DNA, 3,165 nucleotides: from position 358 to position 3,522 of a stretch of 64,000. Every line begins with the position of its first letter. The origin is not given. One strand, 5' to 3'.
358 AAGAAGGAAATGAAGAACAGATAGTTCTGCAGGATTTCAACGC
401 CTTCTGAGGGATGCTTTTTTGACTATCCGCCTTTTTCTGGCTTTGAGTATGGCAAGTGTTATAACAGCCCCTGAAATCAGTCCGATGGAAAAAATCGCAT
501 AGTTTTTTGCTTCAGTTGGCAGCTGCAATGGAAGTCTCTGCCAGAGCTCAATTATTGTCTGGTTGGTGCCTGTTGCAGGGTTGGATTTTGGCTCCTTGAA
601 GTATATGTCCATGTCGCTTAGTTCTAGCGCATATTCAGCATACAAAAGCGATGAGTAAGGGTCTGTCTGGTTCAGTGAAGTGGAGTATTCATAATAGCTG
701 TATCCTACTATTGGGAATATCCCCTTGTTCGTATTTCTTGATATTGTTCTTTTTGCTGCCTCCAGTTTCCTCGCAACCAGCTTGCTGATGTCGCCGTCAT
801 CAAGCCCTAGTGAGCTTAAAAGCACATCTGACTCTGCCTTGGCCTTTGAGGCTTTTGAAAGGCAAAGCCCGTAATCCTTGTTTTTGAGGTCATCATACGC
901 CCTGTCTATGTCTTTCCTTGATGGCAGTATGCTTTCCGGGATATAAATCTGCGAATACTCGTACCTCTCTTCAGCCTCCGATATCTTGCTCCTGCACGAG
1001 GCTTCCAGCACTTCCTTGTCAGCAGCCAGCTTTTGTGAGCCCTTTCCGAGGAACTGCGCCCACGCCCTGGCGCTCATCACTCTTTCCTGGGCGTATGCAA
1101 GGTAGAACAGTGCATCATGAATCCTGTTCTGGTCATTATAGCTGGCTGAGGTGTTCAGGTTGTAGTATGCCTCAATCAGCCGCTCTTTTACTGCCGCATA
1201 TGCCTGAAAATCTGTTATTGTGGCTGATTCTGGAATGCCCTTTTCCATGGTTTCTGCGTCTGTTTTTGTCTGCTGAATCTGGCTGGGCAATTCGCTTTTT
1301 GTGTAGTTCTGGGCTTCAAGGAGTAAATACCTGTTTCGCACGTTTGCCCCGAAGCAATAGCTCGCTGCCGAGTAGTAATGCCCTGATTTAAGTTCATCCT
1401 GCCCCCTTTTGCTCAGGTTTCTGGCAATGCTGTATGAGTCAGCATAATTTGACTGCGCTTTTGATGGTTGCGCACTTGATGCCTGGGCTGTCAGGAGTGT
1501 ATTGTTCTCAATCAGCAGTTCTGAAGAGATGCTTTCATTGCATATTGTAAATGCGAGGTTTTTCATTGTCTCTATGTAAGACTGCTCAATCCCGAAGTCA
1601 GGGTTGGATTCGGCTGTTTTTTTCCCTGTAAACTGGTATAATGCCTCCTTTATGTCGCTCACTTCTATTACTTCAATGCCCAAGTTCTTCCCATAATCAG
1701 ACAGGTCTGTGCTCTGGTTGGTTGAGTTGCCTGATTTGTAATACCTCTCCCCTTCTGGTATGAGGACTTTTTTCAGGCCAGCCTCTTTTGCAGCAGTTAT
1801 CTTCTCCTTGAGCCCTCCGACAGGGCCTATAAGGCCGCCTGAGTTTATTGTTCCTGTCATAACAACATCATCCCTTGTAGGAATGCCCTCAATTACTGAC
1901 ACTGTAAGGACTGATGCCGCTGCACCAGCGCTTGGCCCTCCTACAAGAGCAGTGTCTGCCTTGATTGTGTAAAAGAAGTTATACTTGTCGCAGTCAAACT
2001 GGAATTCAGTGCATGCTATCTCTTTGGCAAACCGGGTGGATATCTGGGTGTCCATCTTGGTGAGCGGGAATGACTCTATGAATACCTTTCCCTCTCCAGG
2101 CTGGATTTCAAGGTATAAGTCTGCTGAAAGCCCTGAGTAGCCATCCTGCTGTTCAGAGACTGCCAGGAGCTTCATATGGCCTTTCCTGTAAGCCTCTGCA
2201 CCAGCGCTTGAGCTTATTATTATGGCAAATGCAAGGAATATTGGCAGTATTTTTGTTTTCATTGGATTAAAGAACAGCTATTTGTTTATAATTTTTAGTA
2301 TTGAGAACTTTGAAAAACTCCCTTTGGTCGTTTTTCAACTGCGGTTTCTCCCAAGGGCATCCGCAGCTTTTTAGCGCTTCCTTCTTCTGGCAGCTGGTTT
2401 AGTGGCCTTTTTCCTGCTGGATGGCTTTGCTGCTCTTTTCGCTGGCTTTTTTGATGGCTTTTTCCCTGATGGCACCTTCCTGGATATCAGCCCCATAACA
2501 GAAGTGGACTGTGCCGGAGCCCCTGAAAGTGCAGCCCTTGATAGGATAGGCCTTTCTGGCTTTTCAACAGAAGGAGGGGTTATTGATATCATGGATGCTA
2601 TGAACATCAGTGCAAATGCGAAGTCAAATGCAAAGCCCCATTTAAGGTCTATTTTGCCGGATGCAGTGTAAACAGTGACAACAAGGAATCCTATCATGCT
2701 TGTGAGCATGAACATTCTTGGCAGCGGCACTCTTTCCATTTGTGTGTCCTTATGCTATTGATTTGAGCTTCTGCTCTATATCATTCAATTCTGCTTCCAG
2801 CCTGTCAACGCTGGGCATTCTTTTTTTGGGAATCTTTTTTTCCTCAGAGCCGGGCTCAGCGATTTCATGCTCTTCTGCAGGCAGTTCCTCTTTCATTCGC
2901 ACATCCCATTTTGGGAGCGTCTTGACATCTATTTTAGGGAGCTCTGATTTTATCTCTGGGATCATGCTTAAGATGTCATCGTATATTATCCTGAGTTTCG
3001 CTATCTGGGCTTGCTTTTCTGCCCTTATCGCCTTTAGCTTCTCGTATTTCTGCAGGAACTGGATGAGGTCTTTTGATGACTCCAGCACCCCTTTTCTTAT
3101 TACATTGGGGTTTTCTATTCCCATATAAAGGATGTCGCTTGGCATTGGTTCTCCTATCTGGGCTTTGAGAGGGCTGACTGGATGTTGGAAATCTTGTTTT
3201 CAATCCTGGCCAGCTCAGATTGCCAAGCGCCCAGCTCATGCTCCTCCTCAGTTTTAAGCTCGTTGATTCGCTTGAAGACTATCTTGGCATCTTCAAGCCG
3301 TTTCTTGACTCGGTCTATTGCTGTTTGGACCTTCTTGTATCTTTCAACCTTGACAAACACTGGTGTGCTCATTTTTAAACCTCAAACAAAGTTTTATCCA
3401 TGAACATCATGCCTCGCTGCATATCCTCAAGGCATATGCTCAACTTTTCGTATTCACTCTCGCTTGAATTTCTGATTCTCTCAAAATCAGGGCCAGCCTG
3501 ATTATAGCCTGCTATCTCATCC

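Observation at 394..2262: Extracytoplasmic Lon-like (S16) protease domain with a 400-aa low-complexity tail and C-terminal anchor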

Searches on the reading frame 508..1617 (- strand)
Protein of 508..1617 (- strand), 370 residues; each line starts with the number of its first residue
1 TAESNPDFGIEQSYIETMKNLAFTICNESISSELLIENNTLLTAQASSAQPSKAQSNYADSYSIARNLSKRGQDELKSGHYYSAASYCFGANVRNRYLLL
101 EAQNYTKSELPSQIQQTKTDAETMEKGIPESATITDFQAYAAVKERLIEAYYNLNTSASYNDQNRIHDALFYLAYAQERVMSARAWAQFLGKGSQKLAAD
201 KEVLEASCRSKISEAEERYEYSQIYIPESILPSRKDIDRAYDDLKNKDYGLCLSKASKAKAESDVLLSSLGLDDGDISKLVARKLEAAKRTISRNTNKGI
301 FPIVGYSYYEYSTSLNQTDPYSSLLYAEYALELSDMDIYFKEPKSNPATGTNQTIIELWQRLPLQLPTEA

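Call 35: predict_structure(alignment_id=A2)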
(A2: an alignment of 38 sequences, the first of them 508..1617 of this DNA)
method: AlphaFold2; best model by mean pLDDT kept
length: 370 residues; sequences in the alignment: 38
mean_pLDDT: 88.0   pTM: 0.84
mean pLDDT of the five models: 88.0, 87.9, 86.5, 86.2, 86.2
residues with pLDDT >= 90: 263; 70-90: 71; 50-70: 7; < 50: 29
segments of 3 or more residues with pLDDT < 50: 1-4, 346-370
pLDDT, mean of each block of 10 residues (from residue 1): 58 90 94 91 78 84 96 95 96 97 95 98 95 89 96 98 97 98 93 81 94 97 86 92 95 96 94 93 96 90 94 94 97 88 52 40 38
secondary structure, 60 per line:
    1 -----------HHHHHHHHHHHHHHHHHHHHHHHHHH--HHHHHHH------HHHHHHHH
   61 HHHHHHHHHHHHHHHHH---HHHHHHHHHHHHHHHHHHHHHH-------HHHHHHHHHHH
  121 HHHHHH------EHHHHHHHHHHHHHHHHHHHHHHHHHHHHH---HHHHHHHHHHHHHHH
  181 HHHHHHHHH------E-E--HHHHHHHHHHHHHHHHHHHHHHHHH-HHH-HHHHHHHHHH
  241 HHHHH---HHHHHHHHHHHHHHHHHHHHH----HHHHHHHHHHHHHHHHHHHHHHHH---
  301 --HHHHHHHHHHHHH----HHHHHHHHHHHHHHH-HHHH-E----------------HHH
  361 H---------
elements in order: H12-37 H40-46 H53-77 H81-102 H110-126 H134-162 H166-189 H201-225 H231-245 H249-269 H274-297 H303-315 H320-334 H336-339 H358-361

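Call 38: fold_search(model_id=the predicted structure, library=pdb)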
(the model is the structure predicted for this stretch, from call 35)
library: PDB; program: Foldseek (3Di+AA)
matches with E <= 10: 127; with E <= 0.001: 0
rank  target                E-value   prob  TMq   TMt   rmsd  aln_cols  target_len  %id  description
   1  7unh_B                2.1e-01  0.30  0.15  0.20  18.7       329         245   12  De novo designed chlorophyll dimer protein in apo state, SP2 (released 2023-04-19)
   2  7uni_C                2.5e-01  0.38  0.16  0.22  18.4       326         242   12  De novo designed chlorophyll dimer protein with Zn pheophorbide a methyl ester, SP2-ZnPPaM (released 2023-04-19)
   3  7unh_A                2.9e-01  0.25  0.15  0.20  18.8       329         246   12  De novo designed chlorophyll dimer protein in apo state, SP2 (released 2023-04-19)
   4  7uni_A                5.4e-01  0.25  0.16  0.22  18.5       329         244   12  De novo designed chlorophyll dimer protein with Zn pheophorbide a methyl ester, SP2-ZnPPaM (released 2023-04-19)
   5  4b2t_q                7.1e-01  0.05  0.12  0.13  22.4       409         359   10  The crystal structures of the eukaryotic chaperonin CCT reveal its functional partitioning (released 2013-03-20)
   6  4k34_A                9.6e-01  0.06  0.13  0.12  26.4       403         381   13  Crystal structures of CusC review conformational changes accompanying folding and transmembrane channel formation (released 2013-10-16)
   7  7uni_B                1.1e+00  0.14  0.16  0.22  18.6       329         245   14  De novo designed chlorophyll dimer protein with Zn pheophorbide a methyl ester, SP2-ZnPPaM (released 2023-04-19)
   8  7udl_A                1.1e+00  0.12  0.15  0.19  20.9       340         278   10  Crystal structure of designed helical repeat protein RPB_PLP1_R6 bound to PLPx6 peptide (released 2023-03-22)
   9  1tr2_B                1.4e+00  0.07  0.15  0.07  24.3       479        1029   10  Crystal structure of human full-length vinculin (residues 1-1066) (released 2005-11-15)
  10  4k7k_B                1.4e+00  0.04  0.12  0.12  26.4       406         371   14  Crystal structures of CusC review conformational changes accompanying folding and transmembrane channel formation (released 2013-10-16)
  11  9jrm                  1.5e+00  0.07  0.16  0.15  21.3       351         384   10  outward-open hSLC19A1 + 2'3'-CDAS (released 2025-02-26)
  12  5unf_A                1.5e+00  0.07  0.15  0.14  22.4       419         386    7  XFEL structure of human angiotensin II type 2 receptor (Monoclinic form) in complex with compound 1 (N-benzyl-N-(2-eth (released 2017-04-05)
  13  9jrl                  1.6e+00  0.04  0.14  0.14  21.4       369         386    9  outward-open hSLC19A1 + PT523 (released 2025-02-26)
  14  9joz                  1.6e+00  0.04  0.12  0.12  22.1       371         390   10  outward-open hSLC19A1 (released 2025-02-26)
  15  9jrk                  1.9e+00  0.06  0.16  0.16  21.4       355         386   11  outward-open hSLC19A1 + MTX (released 2025-02-26)
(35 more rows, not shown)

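Call 45: search_protein_representatives(protein=window:508-1617:-)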
Query: 370 residues. Proteins with E-value up to 0.001 (for the whole library): 764; up to 1e-10: 636; up to 1e-30: 449. The best 150 are listed.
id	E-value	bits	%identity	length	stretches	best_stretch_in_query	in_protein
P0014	9.3e-81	288.4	46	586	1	33-347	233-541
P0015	1.0e-76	275.1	47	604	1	8-343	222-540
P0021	1.1e-72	261.9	46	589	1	5-344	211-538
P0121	2.1e-71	257.6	44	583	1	46-346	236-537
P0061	6.3e-70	252.8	43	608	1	5-352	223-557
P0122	8.9e-70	252.3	44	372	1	66-346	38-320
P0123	6.8e-69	249.4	44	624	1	6-352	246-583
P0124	3.9e-68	246.9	43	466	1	3-346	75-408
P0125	8.2e-68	245.9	44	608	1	55-342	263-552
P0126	8.5e-68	245.8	43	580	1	39-347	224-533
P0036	1.5e-67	245.0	39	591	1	4-358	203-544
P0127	1.9e-67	244.7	39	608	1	8-355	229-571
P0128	3.8e-67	243.7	47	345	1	64-347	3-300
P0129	7.0e-67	242.8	43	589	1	62-349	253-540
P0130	5.6e-66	239.8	46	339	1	62-345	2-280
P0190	1.8e-58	215.2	36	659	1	5-346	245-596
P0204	4.8e-57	210.5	37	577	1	5-343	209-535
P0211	6.1e-56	206.8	36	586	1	3-349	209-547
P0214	1.1e-55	206.0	37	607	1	7-345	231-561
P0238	6.1e-54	200.3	37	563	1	60-346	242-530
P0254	2.7e-53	198.2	36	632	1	8-345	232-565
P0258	3.9e-53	197.6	36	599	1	7-344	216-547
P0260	4.1e-53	197.6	38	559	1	18-344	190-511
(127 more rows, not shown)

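Call 46: fold_search(model_id=the predicted structure, library=viral)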
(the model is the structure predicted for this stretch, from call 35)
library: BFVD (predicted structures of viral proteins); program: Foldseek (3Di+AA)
matches with E <= 10: 50; with E <= 0.001: 0
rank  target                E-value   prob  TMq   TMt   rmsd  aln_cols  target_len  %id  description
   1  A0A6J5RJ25            5.7e-01  0.05  0.11  0.07  49.2       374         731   11  Uncharacterized protein [uncultured Caudovirales phage]
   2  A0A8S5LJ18            9.2e-01  0.13  0.17  0.06  24.6       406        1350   12  Minor tail protein [Siphoviridae sp. ct3o911]
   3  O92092                1.2e+00  0.08  0.16  0.13  21.2       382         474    9  PR78 [Rat cytomegalovirus (strain Maastricht)]
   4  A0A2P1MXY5            2.1e+00  0.06  0.16  0.07  19.6       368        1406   13  Tail length tape-measure protein [Staphylococcus phage phiSA_BS1]
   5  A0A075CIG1            2.3e+00  0.18  0.18  0.20  16.1       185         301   10  Leukocyte surface antigen CD47 [Goatpox virus FZ]
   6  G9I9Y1                2.3e+00  0.08  0.16  0.23  23.9       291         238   11  (no name in the UniProt tables at hand)
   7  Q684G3                2.6e+00  0.08  0.20  0.22  15.9       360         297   10  (no name in the UniProt tables at hand)
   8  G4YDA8                2.6e+00  0.06  0.19  0.17  20.6       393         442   12  (no name in the UniProt tables at hand)
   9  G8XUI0                2.6e+00  0.02  0.09  0.08  36.6       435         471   13  Regulatory protein IE1 [Aotine betaherpesvirus 1]
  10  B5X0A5                2.8e+00  0.06  0.19  0.17  22.9       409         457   10  Uncharacterized protein [Helicoverpa armigera NPV NNg1]
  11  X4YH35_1              2.8e+00  0.05  0.16  0.10  20.8       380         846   10  Tape measure protein [Lactococcus phage P162]
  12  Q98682                2.9e+00  0.02  0.11  0.08  35.3       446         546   10  MIE1 [Simian cytomegalovirus]
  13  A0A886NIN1            3.1e+00  0.06  0.16  0.15  25.9       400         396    8  (no name in the UniProt tables at hand)
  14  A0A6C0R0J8            3.2e+00  0.02  0.12  0.08  30.4       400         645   12  Tail tape measure protein [Alteromonas phage vB_AmeM_PT11-V22]
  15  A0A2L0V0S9            3.8e+00  0.06  0.13  0.15  17.2       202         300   12  Uncharacterized protein [Agrobacterium phage Atu_ph07]
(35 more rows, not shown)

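Call 56: list_cluster_members(proteins=[P0260, P0254, P0258, P0238, P0211, P0190, P0204, P0214])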
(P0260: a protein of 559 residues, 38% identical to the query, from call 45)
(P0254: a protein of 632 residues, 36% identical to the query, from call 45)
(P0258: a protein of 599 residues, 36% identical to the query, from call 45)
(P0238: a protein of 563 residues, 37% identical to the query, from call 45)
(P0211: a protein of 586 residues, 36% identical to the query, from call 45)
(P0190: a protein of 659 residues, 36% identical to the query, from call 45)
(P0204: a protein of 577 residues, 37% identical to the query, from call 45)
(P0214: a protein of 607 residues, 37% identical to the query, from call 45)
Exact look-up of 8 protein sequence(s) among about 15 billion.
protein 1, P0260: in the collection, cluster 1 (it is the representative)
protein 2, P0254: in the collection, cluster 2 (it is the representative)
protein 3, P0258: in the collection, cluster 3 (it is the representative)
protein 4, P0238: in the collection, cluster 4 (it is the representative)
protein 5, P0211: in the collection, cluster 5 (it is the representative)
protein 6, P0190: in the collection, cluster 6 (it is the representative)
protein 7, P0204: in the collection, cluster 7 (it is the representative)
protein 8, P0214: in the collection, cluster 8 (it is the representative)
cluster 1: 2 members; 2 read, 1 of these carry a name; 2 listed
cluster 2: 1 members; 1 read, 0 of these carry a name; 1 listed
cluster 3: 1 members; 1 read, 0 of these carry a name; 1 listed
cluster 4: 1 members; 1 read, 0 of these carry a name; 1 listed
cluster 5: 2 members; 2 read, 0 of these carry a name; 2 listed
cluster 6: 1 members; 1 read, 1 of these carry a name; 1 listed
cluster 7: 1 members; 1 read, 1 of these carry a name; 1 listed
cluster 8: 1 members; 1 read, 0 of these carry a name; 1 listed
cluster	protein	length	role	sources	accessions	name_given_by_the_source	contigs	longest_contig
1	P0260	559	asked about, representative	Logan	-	-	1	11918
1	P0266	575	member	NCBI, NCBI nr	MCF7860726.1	hypothetical protein K9M79_00650 [Candidatus Woesearchaeota archaeon] | hypothetical protein [Candidatus Woesearchaeota archaeon]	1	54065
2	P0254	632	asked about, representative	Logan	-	-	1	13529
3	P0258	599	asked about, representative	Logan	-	-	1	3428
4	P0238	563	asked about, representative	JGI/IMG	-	-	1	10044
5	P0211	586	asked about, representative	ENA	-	-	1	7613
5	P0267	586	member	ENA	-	-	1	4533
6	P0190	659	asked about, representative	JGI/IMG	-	uncharacterized protein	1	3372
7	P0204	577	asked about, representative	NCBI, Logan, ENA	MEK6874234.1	MAG: S16 family serine protease [Nanoarchaeota archaeon]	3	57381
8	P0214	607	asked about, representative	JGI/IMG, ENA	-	-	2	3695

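Call 63: search_solved_structures(query=A3, max_evalue=10)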
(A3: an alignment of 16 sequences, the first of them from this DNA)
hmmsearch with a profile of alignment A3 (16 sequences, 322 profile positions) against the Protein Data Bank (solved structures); distinct sequences matched with E-value up to 10: 3.
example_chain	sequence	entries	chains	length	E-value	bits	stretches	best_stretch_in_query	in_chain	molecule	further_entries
9k7y_A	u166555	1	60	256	0.14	14.5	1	190-283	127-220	Cage-i53-Zn1-HEHE-14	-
9tq4_A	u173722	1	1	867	1.5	11.1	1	6-88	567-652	Asp2Cas12l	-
8uu4_P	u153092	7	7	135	1.7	11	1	108-145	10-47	Large ribosomal subunit protein bL17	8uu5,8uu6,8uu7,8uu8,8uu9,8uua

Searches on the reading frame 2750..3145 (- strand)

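Call 11: search_protein_families(library=pfam, proteins=[window:2750-3145:-], max_evalue=0.01)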
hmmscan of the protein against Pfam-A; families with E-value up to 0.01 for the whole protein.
window:2750-3145:- (131 aa): 1 family
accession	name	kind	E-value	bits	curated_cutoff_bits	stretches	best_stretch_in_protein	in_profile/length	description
PF11861.13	DUF3381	-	5e-05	23.6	25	1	24-128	30-143/163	Ribosomal RNA methyltransferase Spb1, DUF3381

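Call 53: search_protein_families(library=ncbifam, proteins=[window:2750-3145:-], max_evalue=0.01)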
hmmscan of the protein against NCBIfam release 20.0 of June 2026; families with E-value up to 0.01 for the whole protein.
window:2750-3145:- (131 aa): 0 families

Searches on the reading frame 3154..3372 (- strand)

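Call 11: search_protein_families(library=pfam, proteins=[window:3154-3372:-], max_evalue=0.01)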
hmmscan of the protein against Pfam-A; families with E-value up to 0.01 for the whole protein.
window:3154-3372:- (72 aa): 7 families
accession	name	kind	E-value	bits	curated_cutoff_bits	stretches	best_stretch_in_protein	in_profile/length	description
PF05531.17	NPV_P10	-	0.00023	22.1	29.8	1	13-69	14-66/75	Nucleopolyhedrovirus P10 protein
PF16326.10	ABC_tran_CTD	-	0.00075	20.1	32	0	40-71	3-34/69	ABC transporter C-terminal domain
PF04513.17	Baculo_PEP_C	-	0.0025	18.3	38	1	14-69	53-109/140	Baculovirus polyhedron envelope protein, PEP, C terminus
PF25655.1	Phi6_P8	-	0.0052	17.3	27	1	9-62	55-108/143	Phi6 bacteriophage P8 capsid protein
PF16515.11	HIP1_clath_bdg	-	0.0057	17.4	28.8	1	10-70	16-77/99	Clathrin-binding domain of Huntingtin-interacting protein 1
PF07544.18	Med9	-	0.0086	16.6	26.9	0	13-70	22-75/80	RNA polymerase II transcription mediator complex subunit 9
PF24536.2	NXPE4_C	-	0.0088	16.1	27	1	3-51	118-167/220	NXPE family member 4-like, C-terminal domain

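Call 53: search_protein_families(library=ncbifam, proteins=[window:3154-3372:-], max_evalue=0.01)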
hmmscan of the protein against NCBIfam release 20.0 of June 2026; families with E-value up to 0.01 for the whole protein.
window:3154-3372:- (72 aa): 2 families
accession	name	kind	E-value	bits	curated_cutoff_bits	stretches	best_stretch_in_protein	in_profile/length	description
NF003422.0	PRK04863.1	equivalog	0.00019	19.2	699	1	9-68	347-406/1486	chromosome partition protein MukB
TIGR02169.1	SMC_prok_A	equivalog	0.0025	15.5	729.4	1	10-68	386-444/1165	chromosome segregation protein SMC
